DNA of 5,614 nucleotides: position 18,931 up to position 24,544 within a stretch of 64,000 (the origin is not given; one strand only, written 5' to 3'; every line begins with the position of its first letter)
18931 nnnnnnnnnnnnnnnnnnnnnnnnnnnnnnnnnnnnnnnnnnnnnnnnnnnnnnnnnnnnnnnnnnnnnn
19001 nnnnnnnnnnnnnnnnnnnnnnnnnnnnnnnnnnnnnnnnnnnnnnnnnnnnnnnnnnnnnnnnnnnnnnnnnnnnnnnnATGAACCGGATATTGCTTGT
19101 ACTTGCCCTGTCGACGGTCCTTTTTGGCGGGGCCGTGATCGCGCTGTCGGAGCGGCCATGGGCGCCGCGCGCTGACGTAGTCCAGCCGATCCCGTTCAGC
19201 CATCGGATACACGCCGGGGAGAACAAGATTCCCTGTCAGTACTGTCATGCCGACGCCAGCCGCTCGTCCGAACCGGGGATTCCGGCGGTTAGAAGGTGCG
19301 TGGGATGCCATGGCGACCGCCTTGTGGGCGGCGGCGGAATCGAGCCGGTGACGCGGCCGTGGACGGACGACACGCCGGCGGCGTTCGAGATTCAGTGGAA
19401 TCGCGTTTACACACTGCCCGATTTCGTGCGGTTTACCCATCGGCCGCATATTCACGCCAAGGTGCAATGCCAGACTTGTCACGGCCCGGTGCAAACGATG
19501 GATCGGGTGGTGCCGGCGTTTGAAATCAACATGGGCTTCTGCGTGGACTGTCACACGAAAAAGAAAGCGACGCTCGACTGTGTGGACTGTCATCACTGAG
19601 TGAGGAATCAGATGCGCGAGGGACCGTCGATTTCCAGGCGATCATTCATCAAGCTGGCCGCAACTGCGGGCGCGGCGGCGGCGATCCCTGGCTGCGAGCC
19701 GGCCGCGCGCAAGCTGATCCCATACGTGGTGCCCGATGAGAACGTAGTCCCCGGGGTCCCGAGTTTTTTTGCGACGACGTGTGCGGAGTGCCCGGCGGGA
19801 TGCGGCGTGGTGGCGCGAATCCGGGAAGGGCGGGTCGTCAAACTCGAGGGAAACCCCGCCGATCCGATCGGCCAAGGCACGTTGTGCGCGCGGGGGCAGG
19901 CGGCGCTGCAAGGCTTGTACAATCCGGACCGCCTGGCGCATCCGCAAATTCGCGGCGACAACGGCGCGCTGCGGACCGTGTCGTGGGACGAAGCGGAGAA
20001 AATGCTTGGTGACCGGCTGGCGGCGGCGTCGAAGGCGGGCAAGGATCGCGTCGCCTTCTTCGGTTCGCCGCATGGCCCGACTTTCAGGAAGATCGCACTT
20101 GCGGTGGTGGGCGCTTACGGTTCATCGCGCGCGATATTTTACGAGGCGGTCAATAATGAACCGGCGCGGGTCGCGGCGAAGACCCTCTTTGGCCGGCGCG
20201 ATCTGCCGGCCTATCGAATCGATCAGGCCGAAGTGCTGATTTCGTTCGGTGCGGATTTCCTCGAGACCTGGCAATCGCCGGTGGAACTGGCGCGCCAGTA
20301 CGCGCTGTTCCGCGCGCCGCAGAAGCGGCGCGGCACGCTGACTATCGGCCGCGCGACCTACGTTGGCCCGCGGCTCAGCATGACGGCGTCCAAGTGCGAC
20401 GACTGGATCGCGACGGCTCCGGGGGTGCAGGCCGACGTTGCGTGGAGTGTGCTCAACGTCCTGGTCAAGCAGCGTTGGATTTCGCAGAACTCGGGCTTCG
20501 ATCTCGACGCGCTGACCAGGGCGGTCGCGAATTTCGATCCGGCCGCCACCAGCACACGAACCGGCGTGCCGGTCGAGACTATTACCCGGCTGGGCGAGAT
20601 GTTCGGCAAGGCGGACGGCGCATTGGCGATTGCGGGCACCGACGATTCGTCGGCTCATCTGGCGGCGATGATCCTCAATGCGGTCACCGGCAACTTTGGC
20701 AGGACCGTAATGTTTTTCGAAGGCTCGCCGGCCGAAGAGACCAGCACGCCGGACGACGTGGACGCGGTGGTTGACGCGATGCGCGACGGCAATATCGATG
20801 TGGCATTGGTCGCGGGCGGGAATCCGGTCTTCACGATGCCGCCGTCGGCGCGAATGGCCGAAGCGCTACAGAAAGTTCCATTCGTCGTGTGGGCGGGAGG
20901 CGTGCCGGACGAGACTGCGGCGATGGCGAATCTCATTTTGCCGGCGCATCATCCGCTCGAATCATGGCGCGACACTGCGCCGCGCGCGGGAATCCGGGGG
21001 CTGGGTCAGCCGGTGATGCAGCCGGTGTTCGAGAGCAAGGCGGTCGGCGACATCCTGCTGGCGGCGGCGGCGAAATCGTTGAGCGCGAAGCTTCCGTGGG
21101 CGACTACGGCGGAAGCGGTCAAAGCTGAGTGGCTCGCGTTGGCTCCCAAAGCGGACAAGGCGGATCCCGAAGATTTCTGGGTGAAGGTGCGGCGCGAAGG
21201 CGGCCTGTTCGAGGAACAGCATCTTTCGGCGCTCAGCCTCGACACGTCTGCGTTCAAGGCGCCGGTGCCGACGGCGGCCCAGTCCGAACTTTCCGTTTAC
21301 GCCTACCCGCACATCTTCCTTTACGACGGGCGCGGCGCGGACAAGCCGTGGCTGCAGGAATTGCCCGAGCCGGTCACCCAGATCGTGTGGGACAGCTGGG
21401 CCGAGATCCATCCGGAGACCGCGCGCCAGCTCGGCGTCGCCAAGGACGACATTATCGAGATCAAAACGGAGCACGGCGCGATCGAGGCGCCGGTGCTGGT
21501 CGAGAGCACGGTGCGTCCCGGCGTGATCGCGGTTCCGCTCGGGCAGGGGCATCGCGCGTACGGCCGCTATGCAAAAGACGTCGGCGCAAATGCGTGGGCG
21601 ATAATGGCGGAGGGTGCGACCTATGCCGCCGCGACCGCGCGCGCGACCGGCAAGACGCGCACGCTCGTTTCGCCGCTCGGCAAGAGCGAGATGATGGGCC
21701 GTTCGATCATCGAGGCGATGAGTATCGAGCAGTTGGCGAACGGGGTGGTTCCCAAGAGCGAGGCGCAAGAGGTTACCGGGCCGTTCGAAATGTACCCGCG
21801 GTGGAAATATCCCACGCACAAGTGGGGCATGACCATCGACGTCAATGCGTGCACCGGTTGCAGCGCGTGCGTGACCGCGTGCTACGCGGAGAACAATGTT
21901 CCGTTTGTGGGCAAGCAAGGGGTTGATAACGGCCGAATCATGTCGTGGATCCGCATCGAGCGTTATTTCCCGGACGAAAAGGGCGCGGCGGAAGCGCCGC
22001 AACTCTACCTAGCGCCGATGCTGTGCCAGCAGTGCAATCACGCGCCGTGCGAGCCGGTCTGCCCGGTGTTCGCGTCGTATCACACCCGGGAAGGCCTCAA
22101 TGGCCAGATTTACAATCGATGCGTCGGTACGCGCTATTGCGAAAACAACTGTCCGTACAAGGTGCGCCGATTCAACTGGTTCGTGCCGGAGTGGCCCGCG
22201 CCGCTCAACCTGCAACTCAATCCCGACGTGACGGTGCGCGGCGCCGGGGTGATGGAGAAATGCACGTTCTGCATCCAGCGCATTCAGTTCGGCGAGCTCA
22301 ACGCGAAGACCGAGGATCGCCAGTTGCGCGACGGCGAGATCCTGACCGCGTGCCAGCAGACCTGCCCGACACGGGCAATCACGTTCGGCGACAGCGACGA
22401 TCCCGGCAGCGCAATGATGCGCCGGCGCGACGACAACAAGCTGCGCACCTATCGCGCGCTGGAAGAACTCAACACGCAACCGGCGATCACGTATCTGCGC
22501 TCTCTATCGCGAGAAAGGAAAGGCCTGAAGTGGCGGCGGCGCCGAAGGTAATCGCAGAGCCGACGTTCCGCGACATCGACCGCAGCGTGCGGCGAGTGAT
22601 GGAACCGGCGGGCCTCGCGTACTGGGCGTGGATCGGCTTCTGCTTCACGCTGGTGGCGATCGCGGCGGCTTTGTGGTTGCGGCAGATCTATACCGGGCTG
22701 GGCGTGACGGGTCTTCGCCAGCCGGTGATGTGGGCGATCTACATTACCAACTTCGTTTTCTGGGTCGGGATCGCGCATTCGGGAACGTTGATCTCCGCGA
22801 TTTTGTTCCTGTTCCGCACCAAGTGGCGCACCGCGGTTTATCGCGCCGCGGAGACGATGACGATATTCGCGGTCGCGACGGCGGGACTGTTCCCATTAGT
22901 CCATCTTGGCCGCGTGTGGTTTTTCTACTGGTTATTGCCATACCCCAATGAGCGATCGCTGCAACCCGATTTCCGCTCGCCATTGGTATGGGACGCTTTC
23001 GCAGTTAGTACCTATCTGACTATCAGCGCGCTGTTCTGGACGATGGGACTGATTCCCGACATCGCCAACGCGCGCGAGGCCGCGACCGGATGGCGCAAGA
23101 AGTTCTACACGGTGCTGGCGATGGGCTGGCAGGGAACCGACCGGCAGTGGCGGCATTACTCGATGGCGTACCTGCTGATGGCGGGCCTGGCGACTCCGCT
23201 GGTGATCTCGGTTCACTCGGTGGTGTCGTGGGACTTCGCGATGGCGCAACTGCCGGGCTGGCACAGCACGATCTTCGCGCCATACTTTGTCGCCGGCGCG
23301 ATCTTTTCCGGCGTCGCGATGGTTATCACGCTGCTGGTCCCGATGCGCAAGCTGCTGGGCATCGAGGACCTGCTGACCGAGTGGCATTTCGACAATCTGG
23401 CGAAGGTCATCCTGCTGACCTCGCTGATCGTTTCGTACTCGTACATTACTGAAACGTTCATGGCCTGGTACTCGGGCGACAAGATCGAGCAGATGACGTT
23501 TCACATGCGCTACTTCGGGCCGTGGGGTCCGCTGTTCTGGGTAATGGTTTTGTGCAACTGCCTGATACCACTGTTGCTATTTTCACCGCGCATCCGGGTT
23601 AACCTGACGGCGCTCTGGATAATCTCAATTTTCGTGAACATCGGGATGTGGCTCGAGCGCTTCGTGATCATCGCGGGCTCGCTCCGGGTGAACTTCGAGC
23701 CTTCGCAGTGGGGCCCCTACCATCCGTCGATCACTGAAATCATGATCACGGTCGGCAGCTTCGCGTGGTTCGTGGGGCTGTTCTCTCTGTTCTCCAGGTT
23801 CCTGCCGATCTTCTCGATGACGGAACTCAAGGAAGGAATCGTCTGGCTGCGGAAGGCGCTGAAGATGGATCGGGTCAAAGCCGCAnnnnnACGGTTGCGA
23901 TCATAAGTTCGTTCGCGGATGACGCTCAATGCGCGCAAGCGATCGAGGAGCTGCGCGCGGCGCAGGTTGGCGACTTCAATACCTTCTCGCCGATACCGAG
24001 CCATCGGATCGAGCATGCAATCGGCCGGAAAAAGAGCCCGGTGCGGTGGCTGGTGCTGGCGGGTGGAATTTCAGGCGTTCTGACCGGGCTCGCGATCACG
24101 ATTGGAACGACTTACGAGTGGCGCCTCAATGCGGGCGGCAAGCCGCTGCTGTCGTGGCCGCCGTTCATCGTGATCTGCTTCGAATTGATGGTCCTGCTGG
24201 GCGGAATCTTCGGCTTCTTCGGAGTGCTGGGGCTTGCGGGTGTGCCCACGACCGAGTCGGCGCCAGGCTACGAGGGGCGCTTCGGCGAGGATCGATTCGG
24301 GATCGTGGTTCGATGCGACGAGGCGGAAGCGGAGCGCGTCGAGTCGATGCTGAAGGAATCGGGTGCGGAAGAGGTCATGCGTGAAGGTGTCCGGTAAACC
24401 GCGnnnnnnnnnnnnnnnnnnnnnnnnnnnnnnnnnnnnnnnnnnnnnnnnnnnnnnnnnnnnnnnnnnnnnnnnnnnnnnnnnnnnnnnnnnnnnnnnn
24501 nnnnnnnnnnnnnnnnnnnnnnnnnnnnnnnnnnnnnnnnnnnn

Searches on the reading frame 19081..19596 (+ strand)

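Call 15: search_protein_families(library=pfam, proteins=[window:19081-19596:+], max_evalue=0.001)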
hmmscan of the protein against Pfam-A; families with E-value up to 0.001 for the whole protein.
window:19081-19596:+ (172 aa): 3 families
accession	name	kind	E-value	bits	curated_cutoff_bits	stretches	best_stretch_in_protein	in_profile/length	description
PF14522.11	Cytochrome_C7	-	4.2e-11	42.9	24.8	2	116-172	1-67/67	Cytochrome c7 and related cytochrome c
PF02085.21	Cytochrom_CIII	-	1e-05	26.3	22.9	0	32-79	16-55/101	Class III cytochrome C family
PF14537.11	Cytochrom_c3_2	-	1.1e-05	26.3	25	0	123-163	2-38/79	Cytochrome c3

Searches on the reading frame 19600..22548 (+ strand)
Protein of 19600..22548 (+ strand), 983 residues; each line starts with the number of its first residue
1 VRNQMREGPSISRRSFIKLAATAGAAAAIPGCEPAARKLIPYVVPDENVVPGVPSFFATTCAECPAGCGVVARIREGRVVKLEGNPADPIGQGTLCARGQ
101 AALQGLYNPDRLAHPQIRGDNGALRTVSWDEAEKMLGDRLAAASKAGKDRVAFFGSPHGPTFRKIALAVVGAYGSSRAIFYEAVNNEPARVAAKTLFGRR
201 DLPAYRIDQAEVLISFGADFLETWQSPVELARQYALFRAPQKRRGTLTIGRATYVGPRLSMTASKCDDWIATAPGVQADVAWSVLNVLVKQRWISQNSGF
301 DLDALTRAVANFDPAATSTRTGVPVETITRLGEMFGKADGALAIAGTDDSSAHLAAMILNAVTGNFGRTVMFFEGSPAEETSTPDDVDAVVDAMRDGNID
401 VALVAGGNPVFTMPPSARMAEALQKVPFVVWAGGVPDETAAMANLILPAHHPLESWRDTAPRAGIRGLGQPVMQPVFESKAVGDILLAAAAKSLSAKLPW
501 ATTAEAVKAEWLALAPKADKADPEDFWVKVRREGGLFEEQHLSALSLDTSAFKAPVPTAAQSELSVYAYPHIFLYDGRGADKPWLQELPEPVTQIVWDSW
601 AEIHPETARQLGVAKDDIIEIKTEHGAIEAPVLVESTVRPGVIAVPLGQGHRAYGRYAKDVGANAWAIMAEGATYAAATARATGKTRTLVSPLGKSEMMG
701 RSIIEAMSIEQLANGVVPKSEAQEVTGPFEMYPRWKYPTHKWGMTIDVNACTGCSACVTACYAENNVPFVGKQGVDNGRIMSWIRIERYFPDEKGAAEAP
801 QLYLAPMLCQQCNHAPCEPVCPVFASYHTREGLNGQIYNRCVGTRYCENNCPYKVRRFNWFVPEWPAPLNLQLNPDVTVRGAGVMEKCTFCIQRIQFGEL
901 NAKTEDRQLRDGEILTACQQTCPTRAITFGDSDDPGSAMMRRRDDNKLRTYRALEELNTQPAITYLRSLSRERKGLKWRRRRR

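Call 15: search_protein_families(library=pfam, proteins=[window:19600-22548:+], max_evalue=0.001)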
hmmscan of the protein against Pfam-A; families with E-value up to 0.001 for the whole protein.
window:19600-22548:+ (983 aa): 9 families
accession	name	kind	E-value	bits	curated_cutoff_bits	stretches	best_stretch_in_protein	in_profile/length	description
PF00384.28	Molybdopterin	-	4.3e-20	72.5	24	1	111-484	1-345/353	Molybdopterin oxidoreductase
PF01568.27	Molydop_binding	-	6.6e-13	49.1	26.8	1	600-665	31-91/110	Molydopterin dinucleotide binding domain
PF04879.21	Molybdop_Fe4S4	-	5.8e-12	45.8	22.7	1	57-108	4-55/55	Molybdopterin oxidoreductase Fe4S4 domain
PF12838.12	Fer4_7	-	4.4e-11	43.5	27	2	751-823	2-50/52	4Fe-4S dicluster domain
PF13187.11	Fer4_9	-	5.1e-06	26.9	27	1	750-823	1-49/52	4Fe-4S dicluster domain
PF13247.11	Fer4_11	-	2.7e-05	24.7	26.2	1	802-860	3-63/100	4Fe-4S dicluster domain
PF10518.14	TAT_signal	-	4.4e-05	23.7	22.7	1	11-29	2-20/21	TAT (twin-arginine translocation) pathway signal sequence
PF13183.11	Fer4_8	-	0.0002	22.3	27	0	748-823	2-66/68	4Fe-4S dicluster domain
PF12797.12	Fer4_2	-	0.0003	21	24.5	1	742-761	1-20/22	4Fe-4S binding domain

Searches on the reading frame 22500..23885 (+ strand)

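Call 15: search_protein_families(library=pfam, proteins=[window:22500-23885:+], max_evalue=0.001)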
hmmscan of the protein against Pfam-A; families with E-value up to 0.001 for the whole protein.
window:22500-23885:+ (462 aa): 1 family
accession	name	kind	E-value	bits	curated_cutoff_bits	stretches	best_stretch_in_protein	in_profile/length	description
PF03916.19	NrfD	-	2.1e-26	93.7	25.8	1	69-395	2-309/313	Polysulphide reductase, NrfD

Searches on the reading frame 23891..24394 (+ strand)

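Call 15: search_protein_families(library=pfam, proteins=[window:23891-24394:+], max_evalue=0.001)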
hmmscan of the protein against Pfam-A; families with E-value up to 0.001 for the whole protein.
window:23891-24394:+ (168 aa): 1 family
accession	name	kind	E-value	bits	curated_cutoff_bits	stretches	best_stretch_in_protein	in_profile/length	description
PF11821.13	ActD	-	2.4e-44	151.4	25.7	1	4-162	3-168/170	Alternative complex III, ActD subunit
